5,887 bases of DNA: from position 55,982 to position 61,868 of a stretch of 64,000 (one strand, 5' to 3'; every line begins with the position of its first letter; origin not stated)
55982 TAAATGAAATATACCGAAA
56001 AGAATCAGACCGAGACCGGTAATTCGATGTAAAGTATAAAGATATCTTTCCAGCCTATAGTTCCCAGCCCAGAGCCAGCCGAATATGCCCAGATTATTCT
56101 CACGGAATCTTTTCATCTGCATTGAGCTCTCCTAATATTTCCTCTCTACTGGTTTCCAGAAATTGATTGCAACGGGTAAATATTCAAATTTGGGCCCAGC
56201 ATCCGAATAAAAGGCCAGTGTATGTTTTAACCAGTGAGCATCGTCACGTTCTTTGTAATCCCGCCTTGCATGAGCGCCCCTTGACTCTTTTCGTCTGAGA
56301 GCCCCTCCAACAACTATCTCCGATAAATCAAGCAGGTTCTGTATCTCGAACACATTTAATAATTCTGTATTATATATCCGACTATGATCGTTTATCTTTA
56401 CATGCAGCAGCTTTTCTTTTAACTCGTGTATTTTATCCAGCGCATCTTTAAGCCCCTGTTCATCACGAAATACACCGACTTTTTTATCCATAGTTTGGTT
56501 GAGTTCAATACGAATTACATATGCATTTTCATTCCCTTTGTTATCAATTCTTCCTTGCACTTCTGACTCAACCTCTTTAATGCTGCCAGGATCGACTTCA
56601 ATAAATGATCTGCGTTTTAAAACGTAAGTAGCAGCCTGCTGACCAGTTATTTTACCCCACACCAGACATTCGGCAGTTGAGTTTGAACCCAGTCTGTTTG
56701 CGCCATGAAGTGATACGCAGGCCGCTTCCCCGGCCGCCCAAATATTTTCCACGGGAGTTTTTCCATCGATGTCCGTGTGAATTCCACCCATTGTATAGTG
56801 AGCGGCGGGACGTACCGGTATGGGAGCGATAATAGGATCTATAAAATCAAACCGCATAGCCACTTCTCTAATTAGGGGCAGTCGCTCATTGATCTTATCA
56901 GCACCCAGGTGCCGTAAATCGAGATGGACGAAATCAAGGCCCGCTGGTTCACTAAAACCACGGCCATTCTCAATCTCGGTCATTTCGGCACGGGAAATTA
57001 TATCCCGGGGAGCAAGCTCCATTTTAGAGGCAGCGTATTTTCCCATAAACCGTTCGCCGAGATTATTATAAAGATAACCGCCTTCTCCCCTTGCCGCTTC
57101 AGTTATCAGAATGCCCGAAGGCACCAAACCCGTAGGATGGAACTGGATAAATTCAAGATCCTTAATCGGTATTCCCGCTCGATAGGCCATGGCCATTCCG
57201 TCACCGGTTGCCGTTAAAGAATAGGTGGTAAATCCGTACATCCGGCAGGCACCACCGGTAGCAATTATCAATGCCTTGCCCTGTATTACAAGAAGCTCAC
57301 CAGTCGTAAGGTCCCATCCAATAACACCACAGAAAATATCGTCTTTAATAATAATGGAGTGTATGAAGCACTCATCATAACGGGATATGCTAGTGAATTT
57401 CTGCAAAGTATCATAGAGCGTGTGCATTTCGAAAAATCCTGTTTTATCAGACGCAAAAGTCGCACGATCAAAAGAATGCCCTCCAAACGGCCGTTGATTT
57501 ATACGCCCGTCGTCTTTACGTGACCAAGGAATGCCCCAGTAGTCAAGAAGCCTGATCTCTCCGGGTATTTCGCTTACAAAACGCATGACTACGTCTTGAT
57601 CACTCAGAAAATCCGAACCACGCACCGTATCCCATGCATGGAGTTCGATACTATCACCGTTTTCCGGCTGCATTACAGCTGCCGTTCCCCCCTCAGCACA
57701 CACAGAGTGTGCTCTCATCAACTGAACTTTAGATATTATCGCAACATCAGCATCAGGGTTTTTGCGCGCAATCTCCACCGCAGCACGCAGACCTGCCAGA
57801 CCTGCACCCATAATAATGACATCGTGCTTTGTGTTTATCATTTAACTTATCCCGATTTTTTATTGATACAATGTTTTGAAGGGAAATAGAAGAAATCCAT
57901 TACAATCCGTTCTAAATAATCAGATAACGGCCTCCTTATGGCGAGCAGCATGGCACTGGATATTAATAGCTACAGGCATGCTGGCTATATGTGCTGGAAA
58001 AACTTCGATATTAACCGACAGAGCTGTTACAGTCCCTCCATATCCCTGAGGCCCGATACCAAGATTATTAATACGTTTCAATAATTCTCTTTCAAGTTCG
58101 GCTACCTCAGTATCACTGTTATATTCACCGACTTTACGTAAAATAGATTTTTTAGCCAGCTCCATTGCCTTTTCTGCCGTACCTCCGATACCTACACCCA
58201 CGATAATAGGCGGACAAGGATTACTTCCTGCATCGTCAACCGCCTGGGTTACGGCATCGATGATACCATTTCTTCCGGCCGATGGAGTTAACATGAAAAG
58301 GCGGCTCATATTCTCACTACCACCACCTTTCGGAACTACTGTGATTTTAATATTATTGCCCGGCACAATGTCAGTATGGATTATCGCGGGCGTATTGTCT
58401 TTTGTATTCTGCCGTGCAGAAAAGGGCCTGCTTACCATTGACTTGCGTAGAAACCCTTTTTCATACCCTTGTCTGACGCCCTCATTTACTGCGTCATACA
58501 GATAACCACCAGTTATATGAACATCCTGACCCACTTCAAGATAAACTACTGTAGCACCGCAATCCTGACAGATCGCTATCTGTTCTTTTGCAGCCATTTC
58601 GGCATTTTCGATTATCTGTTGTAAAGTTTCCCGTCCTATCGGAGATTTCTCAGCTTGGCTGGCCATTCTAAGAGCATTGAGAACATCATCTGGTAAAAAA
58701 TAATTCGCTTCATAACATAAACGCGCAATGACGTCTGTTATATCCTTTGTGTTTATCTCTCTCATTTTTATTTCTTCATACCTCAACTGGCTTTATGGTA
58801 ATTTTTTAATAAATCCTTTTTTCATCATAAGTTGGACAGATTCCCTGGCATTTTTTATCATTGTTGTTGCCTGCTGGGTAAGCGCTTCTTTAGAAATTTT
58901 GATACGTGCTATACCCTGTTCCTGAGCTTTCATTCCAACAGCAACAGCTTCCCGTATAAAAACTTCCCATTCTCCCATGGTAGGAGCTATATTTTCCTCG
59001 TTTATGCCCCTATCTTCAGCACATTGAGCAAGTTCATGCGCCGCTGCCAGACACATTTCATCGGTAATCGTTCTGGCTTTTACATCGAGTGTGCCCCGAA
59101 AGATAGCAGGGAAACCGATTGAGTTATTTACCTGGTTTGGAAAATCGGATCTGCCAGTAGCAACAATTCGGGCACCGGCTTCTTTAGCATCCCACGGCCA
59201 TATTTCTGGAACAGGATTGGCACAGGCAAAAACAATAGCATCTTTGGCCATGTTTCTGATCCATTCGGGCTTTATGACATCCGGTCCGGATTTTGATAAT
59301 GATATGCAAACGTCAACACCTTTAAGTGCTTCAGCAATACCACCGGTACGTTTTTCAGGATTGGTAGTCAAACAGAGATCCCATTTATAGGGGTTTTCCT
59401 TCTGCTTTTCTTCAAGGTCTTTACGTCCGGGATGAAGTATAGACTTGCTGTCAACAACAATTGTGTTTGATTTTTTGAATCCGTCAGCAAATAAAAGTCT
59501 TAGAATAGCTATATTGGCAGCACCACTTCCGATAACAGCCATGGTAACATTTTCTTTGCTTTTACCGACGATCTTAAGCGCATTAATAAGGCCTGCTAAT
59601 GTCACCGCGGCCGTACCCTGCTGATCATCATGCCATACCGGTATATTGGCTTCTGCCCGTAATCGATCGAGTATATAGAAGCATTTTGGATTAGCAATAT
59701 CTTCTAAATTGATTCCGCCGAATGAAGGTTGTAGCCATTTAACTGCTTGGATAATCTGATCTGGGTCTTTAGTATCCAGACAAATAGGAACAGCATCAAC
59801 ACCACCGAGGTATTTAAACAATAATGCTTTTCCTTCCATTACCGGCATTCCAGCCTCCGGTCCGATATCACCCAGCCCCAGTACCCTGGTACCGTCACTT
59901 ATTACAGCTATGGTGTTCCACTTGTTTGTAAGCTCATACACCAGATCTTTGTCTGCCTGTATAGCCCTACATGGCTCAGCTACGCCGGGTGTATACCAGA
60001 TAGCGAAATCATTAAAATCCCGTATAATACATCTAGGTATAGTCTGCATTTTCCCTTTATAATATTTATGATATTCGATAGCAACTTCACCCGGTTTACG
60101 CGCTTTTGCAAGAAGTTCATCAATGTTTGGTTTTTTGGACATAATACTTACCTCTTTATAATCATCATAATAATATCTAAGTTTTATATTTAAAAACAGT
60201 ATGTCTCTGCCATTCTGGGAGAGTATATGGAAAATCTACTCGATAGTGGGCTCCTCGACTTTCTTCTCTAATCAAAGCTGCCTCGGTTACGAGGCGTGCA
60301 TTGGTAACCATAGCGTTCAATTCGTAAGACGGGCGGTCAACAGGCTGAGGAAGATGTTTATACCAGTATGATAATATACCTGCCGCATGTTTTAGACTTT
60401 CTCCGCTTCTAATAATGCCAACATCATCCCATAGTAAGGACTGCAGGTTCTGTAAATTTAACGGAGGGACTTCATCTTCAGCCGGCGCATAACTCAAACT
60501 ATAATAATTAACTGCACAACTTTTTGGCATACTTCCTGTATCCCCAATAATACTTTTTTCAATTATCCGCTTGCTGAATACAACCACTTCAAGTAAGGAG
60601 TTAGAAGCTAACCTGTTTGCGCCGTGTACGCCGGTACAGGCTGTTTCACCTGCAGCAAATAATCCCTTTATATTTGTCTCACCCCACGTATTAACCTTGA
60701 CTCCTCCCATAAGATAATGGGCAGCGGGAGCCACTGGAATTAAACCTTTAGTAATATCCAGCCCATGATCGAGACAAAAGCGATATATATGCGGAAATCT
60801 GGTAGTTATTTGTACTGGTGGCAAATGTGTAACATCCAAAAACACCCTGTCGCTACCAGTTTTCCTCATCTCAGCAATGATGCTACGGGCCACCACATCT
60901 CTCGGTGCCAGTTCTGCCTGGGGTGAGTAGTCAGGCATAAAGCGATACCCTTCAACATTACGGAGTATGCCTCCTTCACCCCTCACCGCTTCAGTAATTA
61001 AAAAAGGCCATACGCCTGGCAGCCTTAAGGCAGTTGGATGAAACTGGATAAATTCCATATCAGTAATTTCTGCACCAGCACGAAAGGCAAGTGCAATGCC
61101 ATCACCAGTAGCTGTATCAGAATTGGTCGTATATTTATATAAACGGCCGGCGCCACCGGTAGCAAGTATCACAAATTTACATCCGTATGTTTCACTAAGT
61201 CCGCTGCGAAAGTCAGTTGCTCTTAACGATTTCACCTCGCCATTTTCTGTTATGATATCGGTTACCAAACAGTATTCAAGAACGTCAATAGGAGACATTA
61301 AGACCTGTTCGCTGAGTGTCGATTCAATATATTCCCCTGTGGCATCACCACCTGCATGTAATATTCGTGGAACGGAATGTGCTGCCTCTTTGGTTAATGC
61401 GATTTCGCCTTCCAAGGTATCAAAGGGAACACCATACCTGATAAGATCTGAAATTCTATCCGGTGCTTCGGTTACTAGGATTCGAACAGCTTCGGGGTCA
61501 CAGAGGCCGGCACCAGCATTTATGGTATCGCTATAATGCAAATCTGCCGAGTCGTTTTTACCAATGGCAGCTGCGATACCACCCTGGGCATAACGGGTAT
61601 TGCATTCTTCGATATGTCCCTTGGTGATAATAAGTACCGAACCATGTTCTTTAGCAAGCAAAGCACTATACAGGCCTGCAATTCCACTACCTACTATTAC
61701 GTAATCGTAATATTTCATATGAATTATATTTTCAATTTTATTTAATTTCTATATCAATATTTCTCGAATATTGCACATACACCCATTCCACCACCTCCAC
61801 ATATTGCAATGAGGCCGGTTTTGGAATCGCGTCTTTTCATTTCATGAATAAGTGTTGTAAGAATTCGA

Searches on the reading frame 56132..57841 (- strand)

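Call 37: search_protein_families(library=pfam, proteins=[window:56132-57841:-], max_evalue=0.00001)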
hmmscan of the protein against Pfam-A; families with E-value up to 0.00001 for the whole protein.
window:56132-57841:- (569 aa): 4 families
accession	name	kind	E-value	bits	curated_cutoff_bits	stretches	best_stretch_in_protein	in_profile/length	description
PF00890.30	FAD_binding_2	-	2.2e-96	324.1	20.4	1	7-388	1-413/414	FAD binding domain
PF02910.25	Succ_DH_flav_C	-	1.1e-43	148.7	20.8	1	446-569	3-130/130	Fumarate reductase flavoprotein C-term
PF07992.20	Pyr_redox_2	-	6.4e-07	29.5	26.1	0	6-38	1-32/291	Pyridine nucleotide-disulphide oxidoreductase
PF03486.20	HI0933_like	-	3.5e-06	27.1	50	0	6-42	1-35/244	HI0933-like protein Rossmann domain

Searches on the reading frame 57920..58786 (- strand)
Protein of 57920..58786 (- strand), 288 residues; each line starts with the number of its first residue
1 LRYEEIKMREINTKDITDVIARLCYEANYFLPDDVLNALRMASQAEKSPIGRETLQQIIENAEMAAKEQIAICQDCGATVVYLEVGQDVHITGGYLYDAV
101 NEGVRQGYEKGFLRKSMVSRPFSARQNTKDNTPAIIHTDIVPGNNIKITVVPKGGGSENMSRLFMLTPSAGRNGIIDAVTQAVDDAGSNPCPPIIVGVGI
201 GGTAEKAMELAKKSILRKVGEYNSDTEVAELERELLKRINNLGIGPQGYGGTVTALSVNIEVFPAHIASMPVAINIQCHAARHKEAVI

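Call 37: search_protein_families(library=pfam, proteins=[window:57920-58786:-], max_evalue=0.00001)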
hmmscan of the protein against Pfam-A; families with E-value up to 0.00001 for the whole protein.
window:57920-58786:- (288 aa): 1 family
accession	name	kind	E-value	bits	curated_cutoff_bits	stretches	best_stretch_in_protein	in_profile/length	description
PF05681.19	Fumerase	-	2.3e-114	381.7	25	1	18-286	2-269/270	Fumarate hydratase (Fumerase)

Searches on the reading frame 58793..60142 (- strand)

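Call 37: search_protein_families(library=pfam, proteins=[window:58793-60142:-], max_evalue=0.00001)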
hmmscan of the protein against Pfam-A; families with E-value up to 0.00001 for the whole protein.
window:58793-60142:- (449 aa): 2 families
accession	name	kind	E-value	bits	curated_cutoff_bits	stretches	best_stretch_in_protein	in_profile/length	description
PF00390.24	malic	-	1.4e-30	106.9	23.1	1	32-162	4-182/182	Malic enzyme, N-terminal domain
PF03949.21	Malic_M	-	1.7e-21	77.1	23.5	1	175-392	2-242/258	Malic enzyme, NAD binding domain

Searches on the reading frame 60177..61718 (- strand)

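Call 37: search_protein_families(library=pfam, proteins=[window:60177-61718:-], max_evalue=0.00001)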
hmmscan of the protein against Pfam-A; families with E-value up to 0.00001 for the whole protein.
window:60177-61718:- (513 aa): 4 families
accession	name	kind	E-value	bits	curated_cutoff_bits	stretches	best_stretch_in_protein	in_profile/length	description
PF00890.30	FAD_binding_2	-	4.9e-97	326.2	20.4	1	5-375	1-414/414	FAD binding domain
PF02910.25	Succ_DH_flav_C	-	1.9e-13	50.9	20.8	1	465-510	55-101/130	Fumarate reductase flavoprotein C-term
PF07992.20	Pyr_redox_2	-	3.1e-08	33.8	26.1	0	4-194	1-114/291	Pyridine nucleotide-disulphide oxidoreductase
PF01266.30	DAO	-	1.2e-06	28.8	27.9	0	5-189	1-204/353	FAD dependent oxidoreductase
